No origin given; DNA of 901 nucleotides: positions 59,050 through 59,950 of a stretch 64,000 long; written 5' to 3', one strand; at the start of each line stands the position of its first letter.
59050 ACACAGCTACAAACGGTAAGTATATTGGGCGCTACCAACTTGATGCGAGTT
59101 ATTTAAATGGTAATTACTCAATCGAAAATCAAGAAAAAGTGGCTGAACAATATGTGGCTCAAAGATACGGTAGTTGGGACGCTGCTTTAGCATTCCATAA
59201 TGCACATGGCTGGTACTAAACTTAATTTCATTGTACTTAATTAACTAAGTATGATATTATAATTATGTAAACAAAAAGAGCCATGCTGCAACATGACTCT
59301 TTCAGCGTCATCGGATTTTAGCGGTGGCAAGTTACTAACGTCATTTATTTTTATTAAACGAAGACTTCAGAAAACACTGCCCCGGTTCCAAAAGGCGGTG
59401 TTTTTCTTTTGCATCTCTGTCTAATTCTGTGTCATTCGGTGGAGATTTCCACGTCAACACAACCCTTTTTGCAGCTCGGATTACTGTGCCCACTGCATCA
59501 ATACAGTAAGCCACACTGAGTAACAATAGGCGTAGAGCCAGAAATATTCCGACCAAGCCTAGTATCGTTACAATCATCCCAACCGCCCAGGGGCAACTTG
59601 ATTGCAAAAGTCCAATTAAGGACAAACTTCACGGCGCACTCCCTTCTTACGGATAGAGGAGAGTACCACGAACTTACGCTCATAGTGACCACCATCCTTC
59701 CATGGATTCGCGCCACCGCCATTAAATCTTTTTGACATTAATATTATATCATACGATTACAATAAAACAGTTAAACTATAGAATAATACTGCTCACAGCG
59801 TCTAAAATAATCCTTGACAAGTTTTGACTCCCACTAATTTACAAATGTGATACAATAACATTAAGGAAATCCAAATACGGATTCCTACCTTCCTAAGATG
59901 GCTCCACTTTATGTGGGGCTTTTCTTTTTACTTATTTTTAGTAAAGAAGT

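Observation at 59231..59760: Type I toxin-antitoxin-like locus A (minus-strand mRNA, convergent plus-strand sRNA)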

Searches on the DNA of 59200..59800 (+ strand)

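Call 9: search_dna_similar(query=window:59200-59800:+, collection=plasmids, mode=distant, max_rows=30)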
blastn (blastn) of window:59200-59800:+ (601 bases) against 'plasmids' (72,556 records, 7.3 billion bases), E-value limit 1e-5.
Records with a match: 5; places in all: 5; records where one place covers at least 80% of the query: 1.
Best place of each record, by identity: 80-90% 3; 60-80% 2.
By first word of the organism name: Limosilactobacillus 5.
By predicted mobility (MOB-suite, as given by PLSDB): non-mobilizable 4; mobilizable 1.
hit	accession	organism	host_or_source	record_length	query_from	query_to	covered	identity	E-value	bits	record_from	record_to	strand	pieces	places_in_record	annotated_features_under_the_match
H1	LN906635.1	Limosilactobacillus reuteri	-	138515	12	600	98%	76.2%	4e-110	406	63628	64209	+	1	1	none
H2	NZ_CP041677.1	Limosilactobacillus reuteri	Peromyscus leucopus,Wholel organism ...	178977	51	306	43%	72.3%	3e-24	121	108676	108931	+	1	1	none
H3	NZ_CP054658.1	Limosilactobacillus reuteri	Sus scrofa domesticus,single organism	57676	1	209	35%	88.4%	8e-69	268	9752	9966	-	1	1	LysM domain-containing protein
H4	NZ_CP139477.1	Limosilactobacillus reuteri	mixed culture,traditional air-dried ...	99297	535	601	11%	86.8%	8e-12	80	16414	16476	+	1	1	none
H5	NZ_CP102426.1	Limosilactobacillus reuteri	Homo sapiens,tissue samle,Breast milk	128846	56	102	8%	89.4%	6e-7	64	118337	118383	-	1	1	none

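Call 10: search_dna_similar(query=window:59200-59800:+, collection=phages, mode=distant, max_rows=20)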
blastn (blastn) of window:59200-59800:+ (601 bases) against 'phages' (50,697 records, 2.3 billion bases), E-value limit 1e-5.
No match.

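Call 11: get_annotated_region(hit=H1, flank=4000)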
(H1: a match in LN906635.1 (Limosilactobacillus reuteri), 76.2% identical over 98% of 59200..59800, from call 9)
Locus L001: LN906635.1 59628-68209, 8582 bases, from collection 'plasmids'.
description: Lactobacillus reuteri plasmid p53608_1, complete genome, strain ATCC 53608
organism: Limosilactobacillus reuteri (NCBI taxid 927703)
taxonomy: Bacteria; Bacillota; Bacilli; Lactobacillales; Lactobacillaceae; Limosilactobacillus; Limosilactobacillus reuteri
host: -; source: -; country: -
typing (MOB-suite, as given by PLSDB): non-mobilizable
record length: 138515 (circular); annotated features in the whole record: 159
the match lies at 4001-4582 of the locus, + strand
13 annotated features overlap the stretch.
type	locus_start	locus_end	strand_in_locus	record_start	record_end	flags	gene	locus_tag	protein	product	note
CDS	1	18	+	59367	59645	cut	-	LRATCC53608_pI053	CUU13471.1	hypothetical phage protein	-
CDS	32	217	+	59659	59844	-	-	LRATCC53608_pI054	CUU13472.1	hypothetical membrane protein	-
CDS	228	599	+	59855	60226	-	-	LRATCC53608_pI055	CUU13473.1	Conserved hypothetical membrane protein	-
CDS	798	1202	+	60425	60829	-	-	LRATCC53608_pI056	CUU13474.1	hypothetical protein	-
CDS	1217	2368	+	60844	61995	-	-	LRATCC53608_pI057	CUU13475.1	hypothetical phage protein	-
CDS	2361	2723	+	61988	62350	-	-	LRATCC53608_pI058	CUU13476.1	putative thymidine kinase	-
CDS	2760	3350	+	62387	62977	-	tdk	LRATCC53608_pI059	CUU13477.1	Thymidine kinase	-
CDS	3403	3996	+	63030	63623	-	-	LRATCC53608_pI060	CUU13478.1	secreted hypothetical protein (LysM domain)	-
CDS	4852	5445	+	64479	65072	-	-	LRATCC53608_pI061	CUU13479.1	putative phage integrase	-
CDS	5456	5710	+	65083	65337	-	-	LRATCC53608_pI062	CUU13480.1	hypothetical membrane protein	-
CDS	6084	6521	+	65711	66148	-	-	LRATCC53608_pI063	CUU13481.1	hypothetical protein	-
CDS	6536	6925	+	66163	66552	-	-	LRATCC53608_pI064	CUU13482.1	hypothetical protein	-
CDS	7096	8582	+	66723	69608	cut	-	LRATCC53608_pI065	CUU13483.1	Putative DNA methyltransferase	-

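Call 12: get_annotated_region(hit=H2, flank=3000)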
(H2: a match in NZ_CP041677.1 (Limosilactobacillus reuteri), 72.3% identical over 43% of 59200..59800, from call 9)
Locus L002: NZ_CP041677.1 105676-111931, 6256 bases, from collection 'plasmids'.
description: Limosilactobacillus reuteri strain LL7 plasmid unnamed, complete sequence
organism: Limosilactobacillus reuteri (NCBI taxid 1598)
taxonomy: Bacteria; Bacillota; Bacilli; Lactobacillales; Lactobacillaceae; Limosilactobacillus; Limosilactobacillus reuteri
host: -; source: Peromyscus leucopus,Wholel organism from pure culture,Stomach contents; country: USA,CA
typing (MOB-suite, as given by PLSDB): non-mobilizable
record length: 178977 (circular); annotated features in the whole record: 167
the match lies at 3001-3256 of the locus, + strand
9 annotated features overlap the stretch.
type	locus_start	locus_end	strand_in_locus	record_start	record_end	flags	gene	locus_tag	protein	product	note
CDS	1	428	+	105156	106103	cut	-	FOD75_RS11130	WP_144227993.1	hypothetical protein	-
CDS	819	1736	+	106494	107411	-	-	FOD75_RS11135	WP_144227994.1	HNH endonuclease signature motif containing protein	-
CDS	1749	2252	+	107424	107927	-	-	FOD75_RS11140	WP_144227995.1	SMI1/KNR4 family protein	GO:0042546 - cell wall biogenesis [Evidence IEA]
CDS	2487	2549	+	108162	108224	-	-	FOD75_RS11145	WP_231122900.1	hypothetical protein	-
CDS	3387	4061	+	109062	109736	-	-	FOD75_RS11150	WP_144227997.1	hypothetical protein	-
CDS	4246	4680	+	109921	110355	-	-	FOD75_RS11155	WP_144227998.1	hypothetical protein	-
CDS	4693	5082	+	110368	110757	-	-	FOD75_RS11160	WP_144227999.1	hypothetical protein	-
CDS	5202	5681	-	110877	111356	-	-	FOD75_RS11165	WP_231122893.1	heavy metal-binding domain-containing protein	-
CDS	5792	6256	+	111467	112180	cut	-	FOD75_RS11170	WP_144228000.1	hypothetical protein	-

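Call 30: get_annotated_region(hit=H4, flank=1500)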
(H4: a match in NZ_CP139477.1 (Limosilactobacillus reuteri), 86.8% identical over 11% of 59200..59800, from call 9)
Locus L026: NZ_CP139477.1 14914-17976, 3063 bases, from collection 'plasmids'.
description: Limosilactobacillus reuteri strain IMAUJBR3 plasmid unnamed2, complete sequence
organism: Limosilactobacillus reuteri (NCBI taxid 1598)
taxonomy: Bacteria; Bacillota; Bacilli; Lactobacillales; Lactobacillaceae; Limosilactobacillus; Limosilactobacillus reuteri
host: -; source: mixed culture,traditional air-dried mutton products; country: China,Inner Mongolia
typing (MOB-suite, as given by PLSDB): mobilizable; replicon rep_cluster_2483; relaxase MOBP
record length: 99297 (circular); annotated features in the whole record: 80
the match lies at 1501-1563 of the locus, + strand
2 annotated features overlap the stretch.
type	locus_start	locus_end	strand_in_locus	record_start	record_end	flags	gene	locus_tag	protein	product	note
CDS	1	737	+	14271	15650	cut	-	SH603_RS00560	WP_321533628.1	IS3 family transposase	-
CDS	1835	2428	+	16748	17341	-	-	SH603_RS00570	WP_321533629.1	tyrosine-type recombinase/integrase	GO:0015074 - DNA integration [Evidence IEA]; GO:0006310 - DNA recombination [Evidence IEA]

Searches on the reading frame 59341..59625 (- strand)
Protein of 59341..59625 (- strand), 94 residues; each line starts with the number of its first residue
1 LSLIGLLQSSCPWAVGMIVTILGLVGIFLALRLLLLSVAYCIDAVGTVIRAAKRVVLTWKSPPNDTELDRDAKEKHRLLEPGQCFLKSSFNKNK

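Call 17: search_protein_families(library=pfam, max_evalue=10, proteins=[window:59344-59625:-])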
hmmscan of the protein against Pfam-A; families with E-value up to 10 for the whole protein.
seq(94 aa): 0 families

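Call 18: search_protein_families(library=ncbifam, max_evalue=10, proteins=[window:59344-59625:-])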
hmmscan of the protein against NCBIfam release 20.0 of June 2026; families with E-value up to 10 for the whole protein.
seq(94 aa): 1 family
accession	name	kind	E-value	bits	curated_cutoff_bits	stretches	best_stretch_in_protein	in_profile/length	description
NF033470.1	SMR_qac_bcrC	exception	0.08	13.4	225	1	21-64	41-84/114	quaternary ammonium compound efflux SMR transporter BcrC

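Call 22: find_homologous_proteins(query=window:59344-59625:-, max_evalue=10)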
Query seq(94 aa) (94 aa): 3 proteins with E <= 10 among 10 candidates.
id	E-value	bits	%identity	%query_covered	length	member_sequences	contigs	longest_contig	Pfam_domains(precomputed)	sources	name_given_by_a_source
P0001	3.9e-49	182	93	100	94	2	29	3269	-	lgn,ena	-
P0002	1.6e-48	180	91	100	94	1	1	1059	-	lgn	-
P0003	8.4e-47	175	91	97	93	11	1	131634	-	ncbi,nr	ncbi:hypothetical protein DKZ31_01590 [Limosilactobacillus reuteri]|nr:hypothetical protein DKZ31_01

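Call 35: find_encoding_contigs(protein=P0001, flank=1500, max_places=6)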
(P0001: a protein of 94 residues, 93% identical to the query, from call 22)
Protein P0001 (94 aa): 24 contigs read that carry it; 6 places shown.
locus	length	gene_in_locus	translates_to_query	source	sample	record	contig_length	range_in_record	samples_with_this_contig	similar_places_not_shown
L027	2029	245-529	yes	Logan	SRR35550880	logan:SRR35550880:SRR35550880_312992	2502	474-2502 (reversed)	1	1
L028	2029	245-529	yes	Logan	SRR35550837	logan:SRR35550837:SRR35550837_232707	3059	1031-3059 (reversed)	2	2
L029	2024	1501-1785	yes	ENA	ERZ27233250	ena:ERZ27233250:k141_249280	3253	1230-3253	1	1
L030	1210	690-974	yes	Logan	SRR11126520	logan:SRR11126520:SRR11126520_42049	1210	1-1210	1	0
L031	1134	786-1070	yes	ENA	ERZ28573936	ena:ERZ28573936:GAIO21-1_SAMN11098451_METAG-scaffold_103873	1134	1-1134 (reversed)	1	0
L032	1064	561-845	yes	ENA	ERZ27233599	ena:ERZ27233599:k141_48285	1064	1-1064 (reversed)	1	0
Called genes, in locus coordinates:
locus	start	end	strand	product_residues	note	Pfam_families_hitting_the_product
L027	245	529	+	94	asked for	-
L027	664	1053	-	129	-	-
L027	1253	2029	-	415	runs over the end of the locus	?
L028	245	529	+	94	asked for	-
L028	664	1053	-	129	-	-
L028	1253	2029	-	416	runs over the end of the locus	PF12323:HTH_OrfB_IS605, PF01385:OrfB_IS605, PF07282:Cas12f1-like_TNB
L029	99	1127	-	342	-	PF27000:PH_gly_zipper (weak), PF09851:SHOCT (weak)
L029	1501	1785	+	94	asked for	-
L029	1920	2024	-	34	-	?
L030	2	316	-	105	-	?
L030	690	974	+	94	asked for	-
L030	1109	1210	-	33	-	?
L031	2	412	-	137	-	?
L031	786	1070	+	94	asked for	-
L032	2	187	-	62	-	?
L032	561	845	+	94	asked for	-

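Call 36: find_encoding_contigs(protein=P0003, flank=3000, max_places=3)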
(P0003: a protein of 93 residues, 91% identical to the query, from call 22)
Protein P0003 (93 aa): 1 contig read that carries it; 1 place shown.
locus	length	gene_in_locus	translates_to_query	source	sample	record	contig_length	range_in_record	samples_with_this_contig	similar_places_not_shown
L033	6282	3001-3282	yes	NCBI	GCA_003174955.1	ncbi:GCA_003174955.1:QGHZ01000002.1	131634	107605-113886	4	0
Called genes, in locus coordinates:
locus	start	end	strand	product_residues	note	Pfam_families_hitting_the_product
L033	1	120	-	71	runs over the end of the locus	PF20038:HTH_59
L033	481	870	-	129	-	-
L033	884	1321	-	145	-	-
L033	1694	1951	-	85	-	-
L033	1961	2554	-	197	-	PF00589:Phage_integrase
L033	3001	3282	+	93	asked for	-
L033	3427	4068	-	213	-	PF01476:LysM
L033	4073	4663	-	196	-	PF00265:TK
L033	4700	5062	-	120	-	-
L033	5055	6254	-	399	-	PF04608:PgpA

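Call 37: find_encoding_contigs(protein=P0002, flank=1500, max_places=3)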
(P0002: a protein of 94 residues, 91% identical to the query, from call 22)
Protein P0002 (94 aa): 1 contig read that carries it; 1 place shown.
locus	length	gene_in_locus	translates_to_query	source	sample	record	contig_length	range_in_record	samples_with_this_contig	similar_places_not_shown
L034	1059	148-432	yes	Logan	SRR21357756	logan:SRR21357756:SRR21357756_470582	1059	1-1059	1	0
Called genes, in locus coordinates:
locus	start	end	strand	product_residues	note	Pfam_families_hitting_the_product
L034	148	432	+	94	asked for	-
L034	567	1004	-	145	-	-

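Call 54: search_protein_representatives(protein=window:59341-59625:-)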
Query: 94 residues. Proteins with E-value up to 0.001 (for the whole library): 3; up to 1e-10: 2; up to 1e-30: 1. The best 3 are listed.
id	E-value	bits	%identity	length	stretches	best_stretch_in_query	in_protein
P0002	5.0e-49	180.2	91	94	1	1-94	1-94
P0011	6.9e-22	93.3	52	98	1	1-79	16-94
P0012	2.9e-10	56.1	48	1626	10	49-69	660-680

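Call 58: find_encoding_contigs(protein=P0011, flank=2500, max_places=5)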
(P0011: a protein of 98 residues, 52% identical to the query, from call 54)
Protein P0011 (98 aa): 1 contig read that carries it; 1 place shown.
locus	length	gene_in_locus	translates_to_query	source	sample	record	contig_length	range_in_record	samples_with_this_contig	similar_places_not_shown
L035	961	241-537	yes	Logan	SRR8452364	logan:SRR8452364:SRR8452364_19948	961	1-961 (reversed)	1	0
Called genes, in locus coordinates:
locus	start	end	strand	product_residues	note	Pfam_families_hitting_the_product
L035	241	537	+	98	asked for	-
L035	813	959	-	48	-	?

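Call 79: search_dna_similar(query=window:59344-59625:-, collection=plasmids, mode=protein, max_evalue=1, max_rows=30)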
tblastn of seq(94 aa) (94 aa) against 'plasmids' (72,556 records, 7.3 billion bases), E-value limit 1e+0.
Records with a match: 5; places in all: 5; records where one place covers at least 80% of the query: 1.
Best place of each record, by identity: <60% 5.
By first word of the organism name: Limosilactobacillus 3; Embleya 1; Asticcacaulis 1.
By predicted mobility (MOB-suite, as given by PLSDB): non-mobilizable 5.
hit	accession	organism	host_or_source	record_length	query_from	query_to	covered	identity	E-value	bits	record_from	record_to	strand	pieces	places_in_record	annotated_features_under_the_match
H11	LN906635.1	Limosilactobacillus reuteri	-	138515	1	87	93%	58.6%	2e-18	85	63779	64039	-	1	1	none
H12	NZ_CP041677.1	Limosilactobacillus reuteri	Peromyscus leucopus,Wholel organism ...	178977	41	93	56%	50.9%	2e-9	59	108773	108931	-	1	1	none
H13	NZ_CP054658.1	Limosilactobacillus reuteri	Sus scrofa domesticus,single organism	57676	61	94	36%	55.9%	2e-3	42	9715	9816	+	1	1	none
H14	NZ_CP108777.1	Embleya sp. NBC_00896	-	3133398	45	84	43%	40.0%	7e-1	35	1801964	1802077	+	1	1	none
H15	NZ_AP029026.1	Asticcacaulis sp. DW145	-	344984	39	79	44%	39.0%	9e-1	35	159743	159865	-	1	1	beta-galactosidase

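Call 89: search_protein_families(library=phrogs, max_evalue=1, proteins=[window:59344-59625:-])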
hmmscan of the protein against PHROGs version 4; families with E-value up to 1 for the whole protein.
seq(94 aa): 2 families
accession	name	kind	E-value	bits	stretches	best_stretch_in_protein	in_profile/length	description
phrog_781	-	unknown function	0.15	12.3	1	10-56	89-135/152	-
phrog_2421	-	unknown function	0.27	12.6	1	12-41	3-32/84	-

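Call 90: search_protein_families(library=padloc, max_evalue=1, proteins=[window:59344-59625:-])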
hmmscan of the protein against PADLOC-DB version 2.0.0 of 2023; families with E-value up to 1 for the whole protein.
seq(94 aa): 0 families
